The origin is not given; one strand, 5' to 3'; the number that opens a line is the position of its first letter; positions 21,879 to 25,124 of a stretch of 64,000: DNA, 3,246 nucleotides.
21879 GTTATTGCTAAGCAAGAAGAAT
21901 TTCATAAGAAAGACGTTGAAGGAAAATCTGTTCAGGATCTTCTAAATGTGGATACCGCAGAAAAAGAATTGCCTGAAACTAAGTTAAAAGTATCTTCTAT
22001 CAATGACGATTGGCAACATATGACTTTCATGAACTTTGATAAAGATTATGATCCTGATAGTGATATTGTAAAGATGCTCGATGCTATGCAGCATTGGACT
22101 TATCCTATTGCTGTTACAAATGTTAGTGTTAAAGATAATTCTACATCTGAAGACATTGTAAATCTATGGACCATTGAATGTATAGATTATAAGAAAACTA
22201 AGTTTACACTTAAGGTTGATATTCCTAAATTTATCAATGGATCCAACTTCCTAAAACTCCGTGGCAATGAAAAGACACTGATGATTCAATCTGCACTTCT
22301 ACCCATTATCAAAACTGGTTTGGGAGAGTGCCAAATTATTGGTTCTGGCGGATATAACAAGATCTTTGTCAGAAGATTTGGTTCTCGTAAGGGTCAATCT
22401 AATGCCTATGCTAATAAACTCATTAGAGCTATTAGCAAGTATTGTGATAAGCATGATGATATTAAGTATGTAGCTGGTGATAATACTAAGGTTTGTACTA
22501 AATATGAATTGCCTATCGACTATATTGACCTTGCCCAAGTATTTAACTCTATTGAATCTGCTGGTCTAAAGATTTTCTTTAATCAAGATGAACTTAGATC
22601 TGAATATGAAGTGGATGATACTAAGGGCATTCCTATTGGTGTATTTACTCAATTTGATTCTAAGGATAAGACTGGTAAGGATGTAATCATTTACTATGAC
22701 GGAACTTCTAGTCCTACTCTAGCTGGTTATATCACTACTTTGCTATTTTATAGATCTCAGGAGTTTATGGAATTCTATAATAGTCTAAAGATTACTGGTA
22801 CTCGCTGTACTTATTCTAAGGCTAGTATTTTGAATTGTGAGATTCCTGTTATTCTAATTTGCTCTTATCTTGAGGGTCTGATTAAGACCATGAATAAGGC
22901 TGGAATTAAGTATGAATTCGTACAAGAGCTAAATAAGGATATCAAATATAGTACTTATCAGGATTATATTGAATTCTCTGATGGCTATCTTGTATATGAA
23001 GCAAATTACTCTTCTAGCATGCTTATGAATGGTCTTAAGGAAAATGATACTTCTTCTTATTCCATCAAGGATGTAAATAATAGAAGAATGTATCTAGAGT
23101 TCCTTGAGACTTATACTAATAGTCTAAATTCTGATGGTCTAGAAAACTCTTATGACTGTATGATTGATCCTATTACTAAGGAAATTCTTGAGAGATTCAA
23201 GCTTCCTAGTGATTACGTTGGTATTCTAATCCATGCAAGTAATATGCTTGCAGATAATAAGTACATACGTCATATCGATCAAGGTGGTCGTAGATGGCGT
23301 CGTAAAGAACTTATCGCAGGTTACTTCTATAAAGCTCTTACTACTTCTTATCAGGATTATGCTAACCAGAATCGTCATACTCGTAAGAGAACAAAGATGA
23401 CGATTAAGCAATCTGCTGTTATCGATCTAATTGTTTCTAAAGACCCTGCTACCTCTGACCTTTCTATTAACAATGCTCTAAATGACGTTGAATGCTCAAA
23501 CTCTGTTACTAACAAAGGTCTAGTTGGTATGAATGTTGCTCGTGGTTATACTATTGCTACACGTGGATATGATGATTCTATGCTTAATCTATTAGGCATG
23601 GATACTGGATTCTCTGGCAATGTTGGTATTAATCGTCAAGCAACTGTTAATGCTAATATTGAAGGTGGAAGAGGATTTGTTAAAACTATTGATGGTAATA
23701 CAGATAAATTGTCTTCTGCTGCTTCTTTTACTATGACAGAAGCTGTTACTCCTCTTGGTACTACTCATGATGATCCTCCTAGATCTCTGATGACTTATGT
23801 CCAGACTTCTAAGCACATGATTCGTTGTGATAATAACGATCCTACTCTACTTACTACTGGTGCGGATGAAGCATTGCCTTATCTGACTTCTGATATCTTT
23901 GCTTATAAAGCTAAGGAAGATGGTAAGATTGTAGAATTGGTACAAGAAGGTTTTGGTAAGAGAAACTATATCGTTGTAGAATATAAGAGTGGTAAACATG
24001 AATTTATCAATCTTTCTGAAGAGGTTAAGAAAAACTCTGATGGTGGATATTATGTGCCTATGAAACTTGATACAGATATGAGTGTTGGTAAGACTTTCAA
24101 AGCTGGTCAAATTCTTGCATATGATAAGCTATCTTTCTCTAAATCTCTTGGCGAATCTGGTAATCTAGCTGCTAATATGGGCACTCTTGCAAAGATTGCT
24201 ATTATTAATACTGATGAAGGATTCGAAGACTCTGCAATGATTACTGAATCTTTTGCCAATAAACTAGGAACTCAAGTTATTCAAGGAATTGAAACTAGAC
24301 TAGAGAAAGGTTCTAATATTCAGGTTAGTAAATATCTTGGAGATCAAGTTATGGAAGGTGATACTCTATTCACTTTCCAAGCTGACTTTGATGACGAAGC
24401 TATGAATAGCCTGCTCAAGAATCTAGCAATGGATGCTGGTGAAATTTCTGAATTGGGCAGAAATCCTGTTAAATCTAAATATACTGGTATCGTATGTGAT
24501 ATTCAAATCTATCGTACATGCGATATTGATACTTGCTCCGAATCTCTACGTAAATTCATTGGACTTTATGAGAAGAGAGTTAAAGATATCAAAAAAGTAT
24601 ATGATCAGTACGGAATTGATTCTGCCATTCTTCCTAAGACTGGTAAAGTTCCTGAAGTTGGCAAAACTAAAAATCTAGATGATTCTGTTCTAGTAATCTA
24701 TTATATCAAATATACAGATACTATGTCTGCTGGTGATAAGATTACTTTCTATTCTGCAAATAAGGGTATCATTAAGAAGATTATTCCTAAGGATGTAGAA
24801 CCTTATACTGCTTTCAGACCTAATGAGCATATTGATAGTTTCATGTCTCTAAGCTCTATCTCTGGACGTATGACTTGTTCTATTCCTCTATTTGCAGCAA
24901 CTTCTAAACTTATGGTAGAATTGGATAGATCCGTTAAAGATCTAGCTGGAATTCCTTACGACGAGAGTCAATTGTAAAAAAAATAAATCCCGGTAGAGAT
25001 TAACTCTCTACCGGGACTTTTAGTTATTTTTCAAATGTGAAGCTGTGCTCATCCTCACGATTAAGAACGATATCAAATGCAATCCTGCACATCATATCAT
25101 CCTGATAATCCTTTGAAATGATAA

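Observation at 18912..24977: A 2021-aa ORF fuses about 1000 aa of unknown sequence to a multisubunit RNAP beta-like module that stops right after the GDK...NKG motif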

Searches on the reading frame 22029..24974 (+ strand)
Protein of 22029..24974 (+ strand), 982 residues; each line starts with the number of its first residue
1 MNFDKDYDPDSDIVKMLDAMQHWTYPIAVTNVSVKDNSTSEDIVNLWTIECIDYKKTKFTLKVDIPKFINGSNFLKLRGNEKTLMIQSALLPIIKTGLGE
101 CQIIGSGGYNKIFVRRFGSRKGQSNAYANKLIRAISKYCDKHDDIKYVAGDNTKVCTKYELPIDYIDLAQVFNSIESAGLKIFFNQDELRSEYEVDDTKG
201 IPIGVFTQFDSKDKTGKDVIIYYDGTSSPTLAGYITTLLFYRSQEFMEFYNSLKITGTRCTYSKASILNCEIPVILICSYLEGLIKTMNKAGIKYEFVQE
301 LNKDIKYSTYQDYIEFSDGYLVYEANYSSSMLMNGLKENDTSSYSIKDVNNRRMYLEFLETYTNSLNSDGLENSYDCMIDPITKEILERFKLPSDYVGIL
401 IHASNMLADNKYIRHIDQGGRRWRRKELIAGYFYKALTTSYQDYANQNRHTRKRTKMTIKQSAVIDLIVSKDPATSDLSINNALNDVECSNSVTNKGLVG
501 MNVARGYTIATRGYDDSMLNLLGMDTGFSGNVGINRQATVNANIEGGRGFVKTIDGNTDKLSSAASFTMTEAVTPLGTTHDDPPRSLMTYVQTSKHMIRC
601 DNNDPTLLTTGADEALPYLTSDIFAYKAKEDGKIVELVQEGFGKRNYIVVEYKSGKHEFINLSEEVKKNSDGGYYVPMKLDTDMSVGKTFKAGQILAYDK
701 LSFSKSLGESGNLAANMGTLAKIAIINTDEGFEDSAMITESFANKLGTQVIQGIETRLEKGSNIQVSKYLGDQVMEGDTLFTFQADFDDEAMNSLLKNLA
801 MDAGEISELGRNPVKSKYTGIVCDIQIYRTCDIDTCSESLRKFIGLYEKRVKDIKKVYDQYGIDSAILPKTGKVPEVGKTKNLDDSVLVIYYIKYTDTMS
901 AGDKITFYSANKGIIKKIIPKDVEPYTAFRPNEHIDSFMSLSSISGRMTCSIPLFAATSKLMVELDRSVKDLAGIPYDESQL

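Call 45: search_solved_structures(query=A2, max_evalue=1, show_alignments=3)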
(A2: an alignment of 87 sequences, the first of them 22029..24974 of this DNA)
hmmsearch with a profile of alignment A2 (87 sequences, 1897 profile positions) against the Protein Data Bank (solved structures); distinct sequences matched with E-value up to 1: 15.
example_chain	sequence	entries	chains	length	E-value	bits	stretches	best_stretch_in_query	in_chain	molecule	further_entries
8dy7_C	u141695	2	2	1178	0.005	17.5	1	1463-1612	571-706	DNA-directed RNA polymerase subunit beta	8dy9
8qma_A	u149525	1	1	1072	0.023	15.3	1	1803-1843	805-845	DNA-directed RNA polymerase subunit beta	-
9epc_C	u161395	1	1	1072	0.023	15.3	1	1803-1843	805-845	RpoB, subunit beta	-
8r5o_C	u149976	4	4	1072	0.023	15.3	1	1803-1843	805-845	DNA-directed RNA polymerase subunit beta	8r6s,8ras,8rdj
1iw7_C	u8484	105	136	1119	0.028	15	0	1804-1841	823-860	RNA polymerase beta subunit | DNA-directed RNA polymerase beta chain | DNA-directed RNA polymerase subunit beta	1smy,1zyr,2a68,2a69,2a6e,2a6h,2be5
8x6f_C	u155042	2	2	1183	0.073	13.6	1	1804-1842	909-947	DNA-directed RNA polymerase subunit beta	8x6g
8w9z_B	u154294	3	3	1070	0.083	13.5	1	1804-1853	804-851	DNA-directed RNA polymerase subunit beta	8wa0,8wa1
1hqm_C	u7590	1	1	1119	0.23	12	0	1807-1841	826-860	DNA-directed RNA polymerase subunit beta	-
1ynj_C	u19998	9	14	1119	0.23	12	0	1807-1841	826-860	DNA-directed RNA polymerase beta chain | DNA-directed RNA polymerase subunit beta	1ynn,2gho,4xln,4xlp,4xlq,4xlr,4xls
1cvr_A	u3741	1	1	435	0.24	11.9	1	988-1036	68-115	GINGIPAIN R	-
4ief_B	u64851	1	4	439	0.25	11.9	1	988-1036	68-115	Gingipain R2 Mature Domain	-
8xzv_B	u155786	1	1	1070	0.49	10.9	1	1803-1846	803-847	DNA-directed RNA polymerase subunit beta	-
1i6v_C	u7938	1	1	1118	0.66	10.5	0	1807-1841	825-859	DNA-DIRECTED RNA POLYMERASE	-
1l9u_C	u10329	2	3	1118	0.66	10.5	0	1807-1841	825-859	RNA POLYMERASE, BETA SUBUNIT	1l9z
8gzg_C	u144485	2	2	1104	0.89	10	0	1803-1841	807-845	DNA-directed RNA polymerase subunit beta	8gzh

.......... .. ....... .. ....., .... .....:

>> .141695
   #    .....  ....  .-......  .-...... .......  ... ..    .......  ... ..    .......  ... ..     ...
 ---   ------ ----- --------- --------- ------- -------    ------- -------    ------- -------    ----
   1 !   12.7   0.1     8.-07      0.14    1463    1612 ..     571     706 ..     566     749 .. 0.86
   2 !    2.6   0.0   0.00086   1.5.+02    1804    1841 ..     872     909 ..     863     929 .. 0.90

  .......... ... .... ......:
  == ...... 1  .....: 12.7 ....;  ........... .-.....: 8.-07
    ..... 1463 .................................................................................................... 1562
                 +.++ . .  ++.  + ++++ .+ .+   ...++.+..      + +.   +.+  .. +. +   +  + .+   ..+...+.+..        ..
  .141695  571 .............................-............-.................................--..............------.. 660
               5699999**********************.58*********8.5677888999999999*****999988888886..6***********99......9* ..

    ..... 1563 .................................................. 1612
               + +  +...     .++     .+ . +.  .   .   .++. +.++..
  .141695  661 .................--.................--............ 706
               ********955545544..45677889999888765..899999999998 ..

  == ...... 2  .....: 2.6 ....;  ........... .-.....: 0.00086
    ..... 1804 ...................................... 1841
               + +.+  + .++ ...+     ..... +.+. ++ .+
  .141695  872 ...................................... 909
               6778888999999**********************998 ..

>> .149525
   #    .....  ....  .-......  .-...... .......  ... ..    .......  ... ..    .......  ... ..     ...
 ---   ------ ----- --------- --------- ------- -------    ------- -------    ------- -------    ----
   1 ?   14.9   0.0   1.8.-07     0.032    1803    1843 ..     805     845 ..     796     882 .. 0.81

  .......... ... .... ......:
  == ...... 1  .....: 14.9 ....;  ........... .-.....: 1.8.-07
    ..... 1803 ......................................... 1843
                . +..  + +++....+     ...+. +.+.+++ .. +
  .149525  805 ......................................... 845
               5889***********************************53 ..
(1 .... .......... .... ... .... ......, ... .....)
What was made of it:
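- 22029..24974 (+): RNAP beta module, residues 1040-2021. Runs from the beta N-terminal lobes through the two active-site lysines (GDK...NKG, 1941-1952), SGRM (1984-1987) and one more helix. The beta C-terminal region is absent. Profile alignment to beta motifs (call 45).
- On Full-length cellular-type RpoB: About 200 residues of bacterial beta have no counterpart (call 45).
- Checked: In Thermus beta the GDK stretch is at 823-860 of 1119, so about 200 bacterial residues have no counterpart here (call 45).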

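Call 61: predict_structure(alignment_id=A4)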
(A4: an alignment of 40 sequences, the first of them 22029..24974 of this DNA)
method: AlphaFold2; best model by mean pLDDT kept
length: 982 residues; sequences in the alignment: 40
mean_pLDDT: 77.9   pTM: 0.72
mean pLDDT of the five models: 77.9, 77.9, 76.7, 75.4, 74.5
residues with pLDDT >= 90: 226; 70-90: 516; 50-70: 157; < 50: 83
segments of 3 or more residues with pLDDT < 50: 500-536, 538-541, 562-567, 579-581, 591-595, 606-609, 705-718, 799-806
pLDDT, mean of each block of 10 residues (from residue 1): 73 91 91 87 90 91 87 78 77 82 71 84 88 90 90 86 92 92 92 88 88 80 89 92 90 79 84 92 93 92 85 92 91 90 91 89 75 86 87 91 91 64 82 89 88 85 86 72 70 61 36 35 41 44 69 58 49 52 51 50 51 67 84 91 85 90 83 78 89 85 51 46 70 71 75 88 86 87 68 52 49 85 89 85 87 88 80 77 86 85 69 79 80 78 65 68 73 71 53
secondary structure, 60 per line:
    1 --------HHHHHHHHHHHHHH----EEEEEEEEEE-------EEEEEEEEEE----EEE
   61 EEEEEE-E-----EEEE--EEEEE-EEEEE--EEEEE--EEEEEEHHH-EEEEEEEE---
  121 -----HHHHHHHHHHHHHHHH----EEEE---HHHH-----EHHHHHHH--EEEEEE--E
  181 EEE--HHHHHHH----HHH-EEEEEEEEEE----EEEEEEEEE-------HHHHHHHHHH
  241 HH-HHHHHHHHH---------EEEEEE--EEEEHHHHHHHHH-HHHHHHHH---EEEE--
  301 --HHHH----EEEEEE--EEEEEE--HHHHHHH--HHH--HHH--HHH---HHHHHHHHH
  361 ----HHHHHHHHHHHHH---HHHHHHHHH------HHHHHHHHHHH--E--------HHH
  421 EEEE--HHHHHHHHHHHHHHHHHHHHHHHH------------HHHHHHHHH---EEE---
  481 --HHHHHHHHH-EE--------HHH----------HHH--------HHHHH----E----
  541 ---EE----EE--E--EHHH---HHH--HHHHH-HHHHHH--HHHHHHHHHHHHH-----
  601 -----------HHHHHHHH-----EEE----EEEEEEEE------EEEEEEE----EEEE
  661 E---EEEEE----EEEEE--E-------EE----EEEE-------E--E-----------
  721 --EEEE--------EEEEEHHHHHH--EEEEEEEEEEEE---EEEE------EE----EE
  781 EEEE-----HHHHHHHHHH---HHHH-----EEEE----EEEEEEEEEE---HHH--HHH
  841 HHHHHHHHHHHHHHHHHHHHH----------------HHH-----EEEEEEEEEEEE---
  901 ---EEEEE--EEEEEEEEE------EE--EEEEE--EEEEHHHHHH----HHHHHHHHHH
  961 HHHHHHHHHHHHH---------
elements in order (helices of 4 or more, strands of 3 or more residues): H9-22 E27-36 E44-53 E58-66 E74-77 E80-84 E86-90 E93-97 E100-105 E110-117 H126-141 E146-149 H153-156 H163-169 E172-177 E180-183 H186-192 E201-210 E215-223 H231-242 H244-252 E262-267 E270-273 H274-282 H284-291 E295-298 H303-306 E311-316 E319-324 H327-333 H352-360 H365-377 H381-389 H396-406 E421-424 H427-450 H463-471 E475-477 H483-491 H527-531 H569-573 H575-580 H583-595 H612-619 E625-627 E632-639 E646-652 E657-661 E665-669 E674-678 E695-698 E723-726 E735-739 H740-745 E748-759 E763-766 E779-784 H790-799 H803-806 E812-815 E820-829 H838-861 E886-897 E904-908 E911-919 E930-934 E937-940 H941-946 H951-973
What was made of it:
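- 22029..24974 (+): AF2 pLDDT 78, pTM 0.72 (call 61).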

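Call 64: fold_search(model_id=the predicted structure, library=pdb)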
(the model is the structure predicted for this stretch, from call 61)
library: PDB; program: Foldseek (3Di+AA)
matches with E <= 10: 820; with E <= 0.001: 415
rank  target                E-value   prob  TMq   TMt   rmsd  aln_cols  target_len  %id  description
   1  8hkc_C                8.8e-25  1.00  0.51  0.44  10.9      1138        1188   13  Cryo-EM structure of E. coli RNAP sigma32 complex (released 2023-05-31)
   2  7ypa_C                1.1e-24  1.00  0.49  0.39  13.8      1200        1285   12  Cryo-EM structure of Escherichia coli hairpin-nucleation complex of transcription termination (TTC-hairpin) (released 2022-11-16)
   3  6xas_I                1.1e-24  1.00  0.49  0.38  13.2      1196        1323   13  CryoEM Structure of E. coli Rho-dependent Transcription Pre-termination Complex (released 2020-12-16)
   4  6jbq_C                1.8e-24  1.00  0.49  0.38  13.4      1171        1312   12  CryoEM structure of Escherichia coli sigmaE transcription initiation complex containing 5nt of RNA (released 2019-05-29)
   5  9gdp_C                2.0e-24  1.00  0.45  0.36  15.1      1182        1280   12  Cryo-EM structure of Vibrio cholerae RNA polymerase holoenzyme bound to an ompU promoter DNA fragment and 5-mer RNA (released 2025-12-17)
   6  9gdq_C                2.1e-24  1.00  0.50  0.39  14.0      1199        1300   12  Cryo-EM structure of Vibrio cholerae RNA polymerase Transcription Activation Complex with ToxR transcription factor an (released 2025-12-17)
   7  8pen_I                3.1e-24  1.00  0.48  0.38  14.6      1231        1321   12  fully recruited RfaH bound to E. coli transcription complex paused at ops site (alternative state of RfaH) (released 2024-04-24)
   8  8to8_I                8.4e-24  1.00  0.48  0.37  14.2      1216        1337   12  Escherichia coli RNA polymerase unwinding intermediate (I1b) at the lambda PR promoter (released 2024-07-03)
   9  9n9q_F                8.8e-24  1.00  0.45  0.36  17.2      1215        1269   12  Cryo-EM structure of the RNA-guided transcription complex (released 2025-12-24)
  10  8to6_I                9.8e-24  1.00  0.47  0.36  16.2      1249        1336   12  Escherichia coli RNA polymerase unwinding intermediate (I1d) at the lambda PR promoter (released 2024-07-03)
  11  6j9e_C                1.7e-23  1.00  0.49  0.39  15.0      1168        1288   14  Cryo-EM structure of Xanthomonos oryzae transcription elongation complex with NusA and the bacteriophage protein P7 (released 2019-07-17)
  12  7ubn_C                1.8e-23  1.00  0.49  0.37  15.2      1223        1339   13  Transcription antitermination complex: NusA-containing "engaged" Qlambda-loading complex (released 2022-09-28)
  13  9fjs_c                2.5e-23  1.00  0.45  0.40  12.8      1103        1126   12  Cryo-EM structure of Mycobacterium tuberculosis sigma-B RNA polymerase bound to -10 promoter element ssDNA oligo - sig (released 2025-04-02)
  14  6jnx_C                2.7e-23  1.00  0.49  0.38  14.9      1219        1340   13  Cryo-EM structure of a Q-engaged arrested complex (released 2019-06-12)
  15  8qti_C                2.7e-23  1.00  0.42  0.38  13.6      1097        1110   12  Mycobacterium smegnatis RNAP open promoter complex with SigmaA and RbpA (released 2024-10-02)
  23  7mko_C                7.6e-23  1.00  0.51  0.40  12.2      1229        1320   13  Escherichia coli RNA polymerase elongation complex (released 2021-06-02)
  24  7p5x_AC               7.6e-23  1.00  0.42  0.37  15.6      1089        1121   12  Mycobacterial RNAP with transcriptional activator PafBC (released 2021-12-22)
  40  9fjp_c                1.6e-22  1.00  0.43  0.39  12.9      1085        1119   12  Cryo-EM structure of Mycobacterium tuberculosis sigma-B RNA polymerase bound to -10 promoter element ssDNA oligo (released 2025-04-02)
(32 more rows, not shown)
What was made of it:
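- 22029..24974 (+): Foldseek E~1e-24 to bacterial beta (call 64).
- Closest known: Bacterial RNA polymerase beta subunit. Same: Foldseek E~1e-24 (calls 45, 64).
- Checked: An AlphaFold2 model of residues 1040-2021 (pLDDT 78, pTM 0.72, call 61) matches bacterial RNAP beta chains at Foldseek E~1e-24, probability 1.0, TM(query) ~0.5 (call 64).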
